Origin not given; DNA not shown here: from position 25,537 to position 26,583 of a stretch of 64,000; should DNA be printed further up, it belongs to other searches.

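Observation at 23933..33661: Compact periplasmic redox and copper-delivery neighbourhood flanking the cbb3 oxidase assembly cluster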

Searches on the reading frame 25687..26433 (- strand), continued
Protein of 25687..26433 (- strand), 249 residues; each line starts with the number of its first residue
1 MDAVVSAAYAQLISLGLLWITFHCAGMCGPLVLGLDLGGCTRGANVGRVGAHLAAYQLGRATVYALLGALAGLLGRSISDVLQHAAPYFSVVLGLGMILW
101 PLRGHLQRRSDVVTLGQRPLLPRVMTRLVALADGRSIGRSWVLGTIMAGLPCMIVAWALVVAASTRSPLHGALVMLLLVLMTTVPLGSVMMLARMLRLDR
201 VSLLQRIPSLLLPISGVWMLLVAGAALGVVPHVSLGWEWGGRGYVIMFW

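Call 48: fold_search(model_id=the predicted structure, library=pdb)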
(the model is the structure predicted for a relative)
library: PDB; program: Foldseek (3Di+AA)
matches with E <= 10: 126; with E <= 0.001: 0
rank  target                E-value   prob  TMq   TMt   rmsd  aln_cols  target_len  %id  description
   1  9okh                  1.0e+00  0.09  0.17  0.11  19.9       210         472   16  Cryo-EM structure of human SV2A in complex with UCBJ (released 2025-12-10)
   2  8ght_A                1.0e+00  0.05  0.13  0.11  22.4       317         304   18  Cryo-electron microscopy structure of the zinc transporter from Bordetella bronchiseptica (released 2023-06-21)
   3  8j1m                  1.1e+00  0.05  0.13  0.12  22.7       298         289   20  Crystal structure of a crosslinked variant of BbZIP (released 2024-11-13)
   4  7z6n_A                1.1e+00  0.06  0.14  0.13  22.2       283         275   20  Crystal structure of Zn2+-transporter BbZIP in a metal-stripped state (released 2022-08-10)
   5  9vsd_A                1.3e+00  0.14  0.27  0.20  17.7       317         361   15  Structure of the phosphomimetic mutant CAX1 in Arabidopsis thaliana in the apo state (released 2025-09-03)
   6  6ki1_B                1.3e+00  0.05  0.15  0.11  22.7       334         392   14  The transmembrane domain of a cyanobacterium bicarbonate transporter BicA (released 2019-11-20)
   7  6x01_A                1.4e+00  0.05  0.15  0.11  23.6       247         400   18  Crystal structure of the GltPh V216C-A391C mutant cross-linked in outward-facing state (released 2021-02-17)
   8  6ki1_A                1.4e+00  0.04  0.14  0.10  23.0       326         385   14  The transmembrane domain of a cyanobacterium bicarbonate transporter BicA (released 2019-11-20)
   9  7n98                  1.5e+00  0.10  0.19  0.12  18.4       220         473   11  Cryo-EM structure of MFSD2A (released 2021-08-04)
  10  5hu6_D                1.5e+00  0.04  0.12  0.11  31.1       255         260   11  Structure of the T. brucei haptoglobin-haemoglobin receptor bound to human haptolgobin-haemoglobin (released 2016-03-02)
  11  7zc6_E                1.8e+00  0.12  0.21  0.25  17.2       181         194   16  Na+ - translocating ferredoxin: NAD+ reductase (Rnf) of C. tetanomorphum (released 2022-09-28)
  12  9okg                  1.9e+00  0.08  0.17  0.11  19.9       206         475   15  Cryo-EM structure of human SV2A in complex with levetiracetam (released 2025-12-10)
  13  7ckr_A                2.0e+00  0.12  0.22  0.16  19.9       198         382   15  Cryo-EM structure of the human MCT1/Basigin-2 complex in the presence of anti-cancer drug candidate BAY-8002 in the ou (released 2020-12-23)
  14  4p19_B                2.0e+00  0.08  0.21  0.15  22.2       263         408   17  Closed, apo inward-facing state of the glutamate transporter homologue GltPh (released 2014-06-04)
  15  8wx5_A                2.1e+00  0.10  0.23  0.16  11.1       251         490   16  Cryo-EM structure of human SLC15A4 in complex with TASL (inward-facing open) (released 2023-12-13)
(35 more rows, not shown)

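Call 50: search_solved_structures(query=A1, max_evalue=10, show_alignments=2)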
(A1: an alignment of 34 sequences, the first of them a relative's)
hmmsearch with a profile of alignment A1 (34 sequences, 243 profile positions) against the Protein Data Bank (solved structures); distinct sequences matched with E-value up to 10: 1.
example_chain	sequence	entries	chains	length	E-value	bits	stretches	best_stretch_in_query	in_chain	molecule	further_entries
8vvi_F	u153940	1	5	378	0.69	12.4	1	169-227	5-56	MotA/TolQ/ExbB proton channel domain-containing protein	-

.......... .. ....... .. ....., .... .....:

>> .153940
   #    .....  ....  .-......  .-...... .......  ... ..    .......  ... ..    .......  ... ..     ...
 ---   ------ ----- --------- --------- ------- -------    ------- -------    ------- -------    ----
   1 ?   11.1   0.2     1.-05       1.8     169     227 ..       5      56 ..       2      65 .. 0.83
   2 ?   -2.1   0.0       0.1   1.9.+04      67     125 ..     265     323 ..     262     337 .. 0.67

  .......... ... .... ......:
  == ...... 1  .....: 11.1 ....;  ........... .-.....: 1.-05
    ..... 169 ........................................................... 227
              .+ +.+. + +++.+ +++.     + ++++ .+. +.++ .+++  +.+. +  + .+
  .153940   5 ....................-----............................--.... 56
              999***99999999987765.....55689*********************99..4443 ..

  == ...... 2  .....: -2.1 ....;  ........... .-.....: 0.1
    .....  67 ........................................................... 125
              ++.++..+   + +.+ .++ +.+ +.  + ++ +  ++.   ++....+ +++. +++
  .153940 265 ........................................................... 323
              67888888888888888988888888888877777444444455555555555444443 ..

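Call 55: search_dna_similar(query=P0001, collection=plasmids, mode=protein, max_evalue=0.001, max_rows=30)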
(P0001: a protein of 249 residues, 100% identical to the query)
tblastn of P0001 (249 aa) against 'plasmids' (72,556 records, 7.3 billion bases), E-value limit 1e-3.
No match.

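Call 67: list_cluster_members(proteins=[P0090, P0092, P0097, P0080, P0120, P0003, P0028, P0077])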
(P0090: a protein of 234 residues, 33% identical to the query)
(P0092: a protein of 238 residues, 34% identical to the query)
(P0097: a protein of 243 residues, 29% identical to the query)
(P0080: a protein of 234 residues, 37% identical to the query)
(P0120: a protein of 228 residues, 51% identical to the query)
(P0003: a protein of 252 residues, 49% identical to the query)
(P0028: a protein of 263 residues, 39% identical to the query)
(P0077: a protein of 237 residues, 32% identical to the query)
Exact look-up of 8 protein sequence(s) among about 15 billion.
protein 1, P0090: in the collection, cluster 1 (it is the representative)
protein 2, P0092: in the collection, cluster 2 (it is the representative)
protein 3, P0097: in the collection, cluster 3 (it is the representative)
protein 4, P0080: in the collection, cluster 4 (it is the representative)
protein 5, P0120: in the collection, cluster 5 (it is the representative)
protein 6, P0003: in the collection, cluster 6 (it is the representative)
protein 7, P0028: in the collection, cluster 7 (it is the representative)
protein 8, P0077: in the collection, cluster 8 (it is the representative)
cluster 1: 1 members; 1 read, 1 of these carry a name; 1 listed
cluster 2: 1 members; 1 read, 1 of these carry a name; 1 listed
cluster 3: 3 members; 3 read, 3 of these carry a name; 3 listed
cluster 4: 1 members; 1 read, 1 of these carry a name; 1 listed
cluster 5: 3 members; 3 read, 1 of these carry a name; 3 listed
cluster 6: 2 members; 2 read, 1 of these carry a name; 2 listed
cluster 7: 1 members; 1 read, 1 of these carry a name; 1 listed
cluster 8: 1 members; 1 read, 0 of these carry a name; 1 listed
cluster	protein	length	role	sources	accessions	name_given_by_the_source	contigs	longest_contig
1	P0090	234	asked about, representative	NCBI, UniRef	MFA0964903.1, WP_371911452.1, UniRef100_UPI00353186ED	sulfite exporter TauE/SafE family protein [Roseivirga sp. BDSF3-8] | sulfite exporter TauE/SafE family protein n=1 Tax=Roseivirga sp. BDSF3-8 TaxID=3241598 ...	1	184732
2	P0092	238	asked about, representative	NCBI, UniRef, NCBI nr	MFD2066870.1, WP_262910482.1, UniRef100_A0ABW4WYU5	sulfite exporter TauE/SafE family protein [Pontibacter silvestris] | Sulfite exporter TauE/SafE family protein n=1 Tax=Pontibacter silvestris TaxID=2305183 ...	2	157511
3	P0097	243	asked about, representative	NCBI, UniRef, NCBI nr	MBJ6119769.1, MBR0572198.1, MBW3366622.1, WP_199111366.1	sulfite exporter TauE/SafE family protein [Pontibacter sp. BT310] | Sulfite exporter TauE/SafE family protein n=1 Tax=Pontibacter populi TaxID=890055 ... | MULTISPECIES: sulfite exporter TauE/SafE family protein [Pontibacter]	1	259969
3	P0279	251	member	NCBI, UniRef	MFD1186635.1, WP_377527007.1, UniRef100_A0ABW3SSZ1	sulfite exporter TauE/SafE family protein [Pontibacter rugosus] | Sulfite exporter TauE/SafE family protein n=1 Tax=Pontibacter rugosus TaxID=1745966 ...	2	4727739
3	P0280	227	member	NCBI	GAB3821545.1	sulfite exporter TauE/SafE family protein [Pontibacter rugosus]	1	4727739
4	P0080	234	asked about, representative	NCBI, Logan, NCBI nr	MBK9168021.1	MAG: sulfite exporter TauE/SafE family protein [Bryobacterales bacterium] | sulfite exporter TauE/SafE family protein [Bryobacterales bacterium]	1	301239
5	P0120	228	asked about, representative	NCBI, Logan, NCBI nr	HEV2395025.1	MAG TPA: sulfite exporter TauE/SafE family protein [Verrucomicrobiae bacterium] | sulfite exporter TauE/SafE family protein [Verrucomicrobiae bacterium]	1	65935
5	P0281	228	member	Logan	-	-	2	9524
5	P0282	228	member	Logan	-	-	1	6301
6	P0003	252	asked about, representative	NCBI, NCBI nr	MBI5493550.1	MAG: sulfite exporter TauE/SafE family protein [Deltaproteobacteria bacterium] | sulfite exporter TauE/SafE family protein [Deltaproteobacteria bacterium]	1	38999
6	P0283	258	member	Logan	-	-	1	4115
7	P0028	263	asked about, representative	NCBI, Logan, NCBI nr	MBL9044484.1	MAG: sulfite exporter TauE/SafE family protein [Myxococcales bacterium] | sulfite exporter TauE/SafE family protein [Myxococcales bacterium]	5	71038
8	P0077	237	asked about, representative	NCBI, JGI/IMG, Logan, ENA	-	-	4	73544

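Call 78: find_encoding_contigs(protein=P0022, flank=8000, max_places=1)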
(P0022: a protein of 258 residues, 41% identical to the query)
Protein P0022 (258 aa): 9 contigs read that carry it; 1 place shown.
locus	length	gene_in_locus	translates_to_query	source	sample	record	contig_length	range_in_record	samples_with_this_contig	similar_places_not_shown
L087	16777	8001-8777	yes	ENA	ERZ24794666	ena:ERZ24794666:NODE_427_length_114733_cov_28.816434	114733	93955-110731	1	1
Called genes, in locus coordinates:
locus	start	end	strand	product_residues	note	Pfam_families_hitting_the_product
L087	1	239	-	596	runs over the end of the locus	-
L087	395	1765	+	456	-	PF04055:Radical_SAM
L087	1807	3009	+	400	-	-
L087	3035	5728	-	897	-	PF15711:ILEI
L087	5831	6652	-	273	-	PF04072:LCM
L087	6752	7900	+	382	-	PF00069:Pkinase, PF07714:PK_Tyr_Ser-Thr, PF03109:ABC1 (weak)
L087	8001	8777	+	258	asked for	PF13386:DsbD_2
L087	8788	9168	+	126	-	-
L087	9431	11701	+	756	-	PF00115:COX1, PF02433:FixO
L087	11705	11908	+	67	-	-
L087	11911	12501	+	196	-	PF14715:FixP_N, PF00034:Cytochrom_C, PF13442:Cytochrome_CBB3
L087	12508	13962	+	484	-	PF12801:Fer4_5, PF12838:Fer4_7 (faint), PF13183:Fer4_8 (faint), PF13187:Fer4_9 (faint), PF13237:Fer4_10 (faint), PF13534:Fer4_17 (faint), PF13746:Fer4_18, PF11614:FixG_C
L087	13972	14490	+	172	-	PF05751:FixH, PF13115:YtkA (weak)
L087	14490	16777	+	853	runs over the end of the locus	PF12156:ATPase-cat_bd, PF00403:HMA (weak), PF00122:E1-E2_ATPase, PF00702:Hydrolase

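Call 79: find_encoding_contigs(protein=P0031, flank=8000, max_places=1)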
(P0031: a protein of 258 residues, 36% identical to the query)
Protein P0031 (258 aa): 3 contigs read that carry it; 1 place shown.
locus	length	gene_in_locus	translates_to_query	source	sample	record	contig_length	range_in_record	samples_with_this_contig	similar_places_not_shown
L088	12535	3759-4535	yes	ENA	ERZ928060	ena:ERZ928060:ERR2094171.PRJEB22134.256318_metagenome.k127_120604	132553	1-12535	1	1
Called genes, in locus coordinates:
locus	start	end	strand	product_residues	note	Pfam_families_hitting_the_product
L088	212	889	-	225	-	PF14715:FixP_N, PF00034:Cytochrom_C, PF13442:Cytochrome_CBB3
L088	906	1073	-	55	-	-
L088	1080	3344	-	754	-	PF00115:COX1, PF02433:FixO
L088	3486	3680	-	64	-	-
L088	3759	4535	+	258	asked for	PF13386:DsbD_2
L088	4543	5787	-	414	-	PF13367:PrsW-protease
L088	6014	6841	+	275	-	PF13560:HTH_31, PF01381:HTH_3 (weak), PF17765:MLTR_LBD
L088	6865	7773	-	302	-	PF00561:Abhydrolase_1, PF12146:Hydrolase_4 (faint), PF12697:Abhydrolase_6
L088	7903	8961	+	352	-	PF01551:Peptidase_M23 (weak)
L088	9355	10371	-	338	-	PF13479:AAA_24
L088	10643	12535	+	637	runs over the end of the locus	-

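Call 80: find_encoding_contigs(protein=P0036, flank=8000, max_places=1)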
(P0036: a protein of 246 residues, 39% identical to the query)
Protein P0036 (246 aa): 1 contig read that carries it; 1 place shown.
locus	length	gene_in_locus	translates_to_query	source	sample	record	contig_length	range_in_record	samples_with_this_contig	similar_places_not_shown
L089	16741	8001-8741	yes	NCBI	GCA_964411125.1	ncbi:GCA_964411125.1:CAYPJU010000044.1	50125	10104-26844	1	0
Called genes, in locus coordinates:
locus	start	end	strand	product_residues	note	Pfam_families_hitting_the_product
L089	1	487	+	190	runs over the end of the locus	-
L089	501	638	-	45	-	PF03597:FixS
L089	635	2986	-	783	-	PF12156:ATPase-cat_bd (weak), PF00403:HMA (faint), PF00122:E1-E2_ATPase, PF00702:Hydrolase, PF08282:Hydrolase_3 (faint)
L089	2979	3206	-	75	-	PF05751:FixH (weak)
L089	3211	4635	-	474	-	PF12801:Fer4_5, PF12838:Fer4_7 (faint), PF13187:Fer4_9 (faint), PF13237:Fer4_10 (faint), PF13534:Fer4_17 (faint), PF12800:Fer4_4 (faint), PF13746:Fer4_18, PF11614:FixG_C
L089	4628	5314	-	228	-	PF14715:FixP_N, PF00034:Cytochrom_C, PF13442:Cytochrome_CBB3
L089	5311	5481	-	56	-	-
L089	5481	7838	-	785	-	PF00115:COX1, PF02433:FixO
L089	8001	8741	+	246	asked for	PF13386:DsbD_2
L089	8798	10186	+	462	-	PF00753:Lactamase_B, PF23023:Anti-Pycsar_Apyc1 (weak), PF12706:Lactamase_B_2, PF16661:Lactamase_B_6, PF10996:Beta-Casp, PF07521:RMMBL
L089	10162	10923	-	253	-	PF01569:PAP2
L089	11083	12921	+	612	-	PF00005:ABC_tran, PF02463:SMC_N (faint), PF13304:AAA_21 (faint)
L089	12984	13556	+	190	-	PF00565:SNase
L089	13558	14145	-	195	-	-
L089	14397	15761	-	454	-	-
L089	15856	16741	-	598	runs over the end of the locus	PF02469:Fasciclin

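Call 81: find_encoding_contigs(protein=P0048, flank=8000, max_places=1)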
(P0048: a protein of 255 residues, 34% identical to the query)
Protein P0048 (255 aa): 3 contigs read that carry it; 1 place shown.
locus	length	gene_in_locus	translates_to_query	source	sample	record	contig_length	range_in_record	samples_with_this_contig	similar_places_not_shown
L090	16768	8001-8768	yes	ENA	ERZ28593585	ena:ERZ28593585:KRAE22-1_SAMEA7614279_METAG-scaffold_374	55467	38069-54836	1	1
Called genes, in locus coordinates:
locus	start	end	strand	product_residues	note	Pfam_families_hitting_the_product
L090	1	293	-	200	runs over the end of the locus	PF06080:DUF938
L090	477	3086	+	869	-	-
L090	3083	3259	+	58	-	-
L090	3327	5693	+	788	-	PF00115:COX1, PF02433:FixO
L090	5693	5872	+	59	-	-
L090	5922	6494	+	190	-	PF14715:FixP_N, PF00034:Cytochrom_C, PF13442:Cytochrome_CBB3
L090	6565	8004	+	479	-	PF12801:Fer4_5, PF13187:Fer4_9 (faint), PF13237:Fer4_10 (faint), PF13534:Fer4_17 (faint), PF12800:Fer4_4 (faint), PF12838:Fer4_7 (weak), PF13746:Fer4_18, PF11614:FixG_C, +2 more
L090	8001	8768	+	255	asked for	PF13386:DsbD_2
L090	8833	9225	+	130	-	PF09996:DUF2237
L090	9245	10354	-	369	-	PF01266:DAO, PF07992:Pyr_redox_2 (faint)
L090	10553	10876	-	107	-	-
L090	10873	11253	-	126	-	PF08281:Sigma70_r4_2, PF20432:Xre-like-HTH (weak), PF04545:Sigma70_r4, PF13384:HTH_23 (weak), PF25787:HTH_SB (faint)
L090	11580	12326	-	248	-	-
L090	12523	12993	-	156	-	-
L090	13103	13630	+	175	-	PF02108:FliH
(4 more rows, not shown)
